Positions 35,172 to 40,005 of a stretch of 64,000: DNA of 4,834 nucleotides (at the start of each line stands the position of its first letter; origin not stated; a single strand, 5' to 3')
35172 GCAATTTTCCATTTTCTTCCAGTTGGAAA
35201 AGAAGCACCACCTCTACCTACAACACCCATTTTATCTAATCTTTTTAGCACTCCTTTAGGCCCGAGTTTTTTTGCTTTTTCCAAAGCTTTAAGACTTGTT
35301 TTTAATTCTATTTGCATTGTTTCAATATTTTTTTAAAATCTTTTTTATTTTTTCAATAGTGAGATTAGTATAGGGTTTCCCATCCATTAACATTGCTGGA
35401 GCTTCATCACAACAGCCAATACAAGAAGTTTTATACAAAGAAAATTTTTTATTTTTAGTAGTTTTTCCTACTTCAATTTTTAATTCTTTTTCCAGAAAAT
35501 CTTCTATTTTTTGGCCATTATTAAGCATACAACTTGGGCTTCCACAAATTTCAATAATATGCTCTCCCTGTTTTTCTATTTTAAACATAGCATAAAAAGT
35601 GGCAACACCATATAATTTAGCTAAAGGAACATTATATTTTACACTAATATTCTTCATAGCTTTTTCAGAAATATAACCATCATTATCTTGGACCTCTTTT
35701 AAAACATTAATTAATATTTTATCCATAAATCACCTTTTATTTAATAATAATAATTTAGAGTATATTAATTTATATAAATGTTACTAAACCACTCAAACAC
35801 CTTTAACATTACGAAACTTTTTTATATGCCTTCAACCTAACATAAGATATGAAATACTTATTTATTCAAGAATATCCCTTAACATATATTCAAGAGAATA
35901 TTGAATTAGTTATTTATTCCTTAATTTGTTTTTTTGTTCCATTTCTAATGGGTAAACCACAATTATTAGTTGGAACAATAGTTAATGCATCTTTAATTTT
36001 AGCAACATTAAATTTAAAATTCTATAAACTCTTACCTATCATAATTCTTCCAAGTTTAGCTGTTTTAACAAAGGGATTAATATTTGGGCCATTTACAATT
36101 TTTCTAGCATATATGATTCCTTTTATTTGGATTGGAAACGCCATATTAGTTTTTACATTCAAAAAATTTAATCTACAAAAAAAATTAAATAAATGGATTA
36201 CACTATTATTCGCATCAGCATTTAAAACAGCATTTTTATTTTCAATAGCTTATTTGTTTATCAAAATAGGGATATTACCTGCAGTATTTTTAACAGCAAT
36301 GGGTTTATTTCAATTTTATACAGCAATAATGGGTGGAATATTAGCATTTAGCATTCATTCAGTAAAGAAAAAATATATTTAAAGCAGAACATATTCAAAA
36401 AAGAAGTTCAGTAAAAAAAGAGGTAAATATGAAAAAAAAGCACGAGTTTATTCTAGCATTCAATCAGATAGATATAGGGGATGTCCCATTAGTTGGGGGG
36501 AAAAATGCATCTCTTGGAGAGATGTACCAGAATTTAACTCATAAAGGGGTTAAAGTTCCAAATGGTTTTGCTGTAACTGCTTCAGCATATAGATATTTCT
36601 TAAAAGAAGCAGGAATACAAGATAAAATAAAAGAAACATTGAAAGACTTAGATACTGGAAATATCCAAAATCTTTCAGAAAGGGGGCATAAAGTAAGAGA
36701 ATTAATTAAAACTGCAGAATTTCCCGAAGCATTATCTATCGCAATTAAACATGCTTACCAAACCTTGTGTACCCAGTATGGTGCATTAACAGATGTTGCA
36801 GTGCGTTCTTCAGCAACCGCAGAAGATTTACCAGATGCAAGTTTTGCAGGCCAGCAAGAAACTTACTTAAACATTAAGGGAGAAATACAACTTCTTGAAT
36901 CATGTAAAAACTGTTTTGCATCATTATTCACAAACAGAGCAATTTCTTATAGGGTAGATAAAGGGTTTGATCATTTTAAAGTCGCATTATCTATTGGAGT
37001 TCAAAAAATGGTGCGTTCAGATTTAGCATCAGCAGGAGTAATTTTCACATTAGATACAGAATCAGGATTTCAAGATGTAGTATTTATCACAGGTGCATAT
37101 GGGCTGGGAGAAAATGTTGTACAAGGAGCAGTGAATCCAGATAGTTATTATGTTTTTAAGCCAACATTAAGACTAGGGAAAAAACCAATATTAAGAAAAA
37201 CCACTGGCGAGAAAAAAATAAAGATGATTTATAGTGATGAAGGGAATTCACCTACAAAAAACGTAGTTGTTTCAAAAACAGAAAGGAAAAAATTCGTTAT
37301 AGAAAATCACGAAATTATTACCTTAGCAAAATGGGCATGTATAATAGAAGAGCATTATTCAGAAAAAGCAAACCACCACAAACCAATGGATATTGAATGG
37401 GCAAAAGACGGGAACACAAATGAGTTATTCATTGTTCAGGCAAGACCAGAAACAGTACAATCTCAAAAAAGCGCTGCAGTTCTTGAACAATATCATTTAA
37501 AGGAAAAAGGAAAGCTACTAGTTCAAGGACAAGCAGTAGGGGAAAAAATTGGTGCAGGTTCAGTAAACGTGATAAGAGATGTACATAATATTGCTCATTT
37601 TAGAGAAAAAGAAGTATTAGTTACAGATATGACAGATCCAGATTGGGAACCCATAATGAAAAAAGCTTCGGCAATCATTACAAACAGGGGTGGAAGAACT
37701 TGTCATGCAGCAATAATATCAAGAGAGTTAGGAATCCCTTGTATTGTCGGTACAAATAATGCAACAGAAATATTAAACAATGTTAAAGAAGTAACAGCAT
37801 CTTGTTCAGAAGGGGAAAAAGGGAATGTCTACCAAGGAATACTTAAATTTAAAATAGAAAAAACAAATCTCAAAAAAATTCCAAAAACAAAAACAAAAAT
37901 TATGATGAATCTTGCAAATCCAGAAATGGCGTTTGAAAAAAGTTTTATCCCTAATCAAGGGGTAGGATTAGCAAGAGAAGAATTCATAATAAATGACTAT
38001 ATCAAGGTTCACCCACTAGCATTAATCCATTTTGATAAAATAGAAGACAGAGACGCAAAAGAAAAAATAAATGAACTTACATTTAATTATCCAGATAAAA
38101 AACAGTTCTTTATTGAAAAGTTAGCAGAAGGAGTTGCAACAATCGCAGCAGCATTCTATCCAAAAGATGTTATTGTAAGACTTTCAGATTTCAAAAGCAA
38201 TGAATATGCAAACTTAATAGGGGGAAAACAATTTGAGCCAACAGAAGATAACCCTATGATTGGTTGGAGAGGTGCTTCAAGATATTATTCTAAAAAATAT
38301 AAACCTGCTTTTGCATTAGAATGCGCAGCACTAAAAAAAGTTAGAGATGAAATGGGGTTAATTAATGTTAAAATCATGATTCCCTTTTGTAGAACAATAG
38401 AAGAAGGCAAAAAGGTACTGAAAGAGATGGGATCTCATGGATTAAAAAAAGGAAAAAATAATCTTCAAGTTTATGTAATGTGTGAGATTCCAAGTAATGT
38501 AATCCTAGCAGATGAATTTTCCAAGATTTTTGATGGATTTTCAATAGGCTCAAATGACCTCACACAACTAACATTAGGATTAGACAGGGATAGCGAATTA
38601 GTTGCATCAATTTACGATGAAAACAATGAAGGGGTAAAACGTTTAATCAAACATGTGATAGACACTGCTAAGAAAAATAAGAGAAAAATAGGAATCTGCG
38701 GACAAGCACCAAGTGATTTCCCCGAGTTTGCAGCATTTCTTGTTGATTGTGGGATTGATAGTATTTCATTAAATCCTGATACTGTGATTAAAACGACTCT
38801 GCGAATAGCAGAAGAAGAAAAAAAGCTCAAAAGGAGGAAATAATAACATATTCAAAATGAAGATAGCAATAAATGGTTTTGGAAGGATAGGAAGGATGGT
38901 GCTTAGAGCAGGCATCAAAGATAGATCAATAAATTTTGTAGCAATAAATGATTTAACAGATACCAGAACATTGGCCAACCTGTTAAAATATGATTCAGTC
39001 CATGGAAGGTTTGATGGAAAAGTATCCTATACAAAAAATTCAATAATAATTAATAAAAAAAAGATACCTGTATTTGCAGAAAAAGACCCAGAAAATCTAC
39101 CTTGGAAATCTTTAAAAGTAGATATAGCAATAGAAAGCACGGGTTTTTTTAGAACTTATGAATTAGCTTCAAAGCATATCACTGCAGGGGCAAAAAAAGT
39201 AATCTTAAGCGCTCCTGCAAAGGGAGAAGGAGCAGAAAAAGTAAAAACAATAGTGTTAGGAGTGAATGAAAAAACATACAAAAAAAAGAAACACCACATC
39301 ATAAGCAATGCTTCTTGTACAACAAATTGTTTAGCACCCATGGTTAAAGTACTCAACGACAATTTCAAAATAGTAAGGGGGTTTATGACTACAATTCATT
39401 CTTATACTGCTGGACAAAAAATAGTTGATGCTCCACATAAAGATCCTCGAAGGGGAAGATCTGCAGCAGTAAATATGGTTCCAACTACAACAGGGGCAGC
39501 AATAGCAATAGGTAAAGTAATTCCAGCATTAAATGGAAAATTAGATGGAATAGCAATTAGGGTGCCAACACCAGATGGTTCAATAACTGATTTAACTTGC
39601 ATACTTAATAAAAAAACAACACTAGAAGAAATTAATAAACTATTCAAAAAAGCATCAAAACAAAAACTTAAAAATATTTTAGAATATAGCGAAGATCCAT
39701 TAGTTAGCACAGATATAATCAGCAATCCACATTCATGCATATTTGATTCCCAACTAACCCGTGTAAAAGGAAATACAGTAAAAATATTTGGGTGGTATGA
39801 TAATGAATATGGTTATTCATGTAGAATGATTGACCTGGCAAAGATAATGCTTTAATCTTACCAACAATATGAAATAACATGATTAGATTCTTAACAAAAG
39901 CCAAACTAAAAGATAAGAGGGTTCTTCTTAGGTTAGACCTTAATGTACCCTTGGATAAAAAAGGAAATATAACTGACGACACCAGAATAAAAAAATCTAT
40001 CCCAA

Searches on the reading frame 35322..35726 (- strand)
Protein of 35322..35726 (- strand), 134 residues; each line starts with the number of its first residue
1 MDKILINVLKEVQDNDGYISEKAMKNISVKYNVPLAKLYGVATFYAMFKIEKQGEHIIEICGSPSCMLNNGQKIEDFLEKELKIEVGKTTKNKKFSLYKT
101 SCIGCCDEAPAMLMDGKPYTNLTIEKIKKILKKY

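Call 27: search_protein_families(library=pfam, proteins=[window:35322-35726:-], max_evalue=0.001)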
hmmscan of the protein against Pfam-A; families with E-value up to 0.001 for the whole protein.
window:35322-35726:- (134 aa): 1 family
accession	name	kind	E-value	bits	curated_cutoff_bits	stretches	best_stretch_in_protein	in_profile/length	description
PF01257.25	2Fe-2S_thioredx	-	1.8e-43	148.3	24.8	1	4-134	14-144/145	Thioredoxin-like [2Fe-2S] ferredoxin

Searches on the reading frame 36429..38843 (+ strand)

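Call 27: search_protein_families(library=pfam, proteins=[window:36429-38843:+], max_evalue=0.001)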
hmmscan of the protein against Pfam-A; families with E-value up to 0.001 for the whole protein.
window:36429-38843:+ (804 aa): 3 families
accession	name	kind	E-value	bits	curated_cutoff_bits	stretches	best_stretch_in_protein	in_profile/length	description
PF01326.24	PPDK_N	-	1.4e-124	416.1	27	1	20-353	2-322/328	Pyruvate phosphate dikinase, AMP/ATP-binding domain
PF02896.24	PEP-utilizers_C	-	9.5e-62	209.2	22.8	1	483-796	14-291/293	PEP-utilising enzyme, PEP-binding domain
PF00391.29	PEP-utilizers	-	1.9e-25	88.7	23.1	1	392-462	2-72/72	PEP-utilising enzyme, mobile domain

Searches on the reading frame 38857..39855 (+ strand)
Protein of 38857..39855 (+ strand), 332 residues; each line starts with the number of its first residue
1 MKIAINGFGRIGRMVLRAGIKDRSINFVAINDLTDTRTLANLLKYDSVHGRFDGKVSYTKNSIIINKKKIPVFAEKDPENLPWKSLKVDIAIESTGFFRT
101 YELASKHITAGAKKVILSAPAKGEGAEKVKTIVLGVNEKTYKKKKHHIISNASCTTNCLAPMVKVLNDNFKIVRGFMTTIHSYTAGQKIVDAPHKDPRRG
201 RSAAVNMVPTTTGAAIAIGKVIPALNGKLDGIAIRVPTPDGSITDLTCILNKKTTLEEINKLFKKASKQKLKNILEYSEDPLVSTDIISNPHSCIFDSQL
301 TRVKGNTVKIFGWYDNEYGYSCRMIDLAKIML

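Call 27: search_protein_families(library=pfam, proteins=[window:38857-39855:+], max_evalue=0.001)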
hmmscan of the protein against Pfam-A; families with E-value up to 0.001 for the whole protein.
window:38857-39855:+ (332 aa): 2 families
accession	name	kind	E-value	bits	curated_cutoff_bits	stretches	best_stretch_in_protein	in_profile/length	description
PF02800.25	Gp_dh_C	-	4e-64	215.4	24.4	1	159-314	1-158/158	Glyceraldehyde 3-phosphate dehydrogenase, C-terminal domain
PF00044.30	Gp_dh_N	-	2.8e-40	137.1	31.7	1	1-100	1-100/101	Glyceraldehyde 3-phosphate dehydrogenase, NAD binding domain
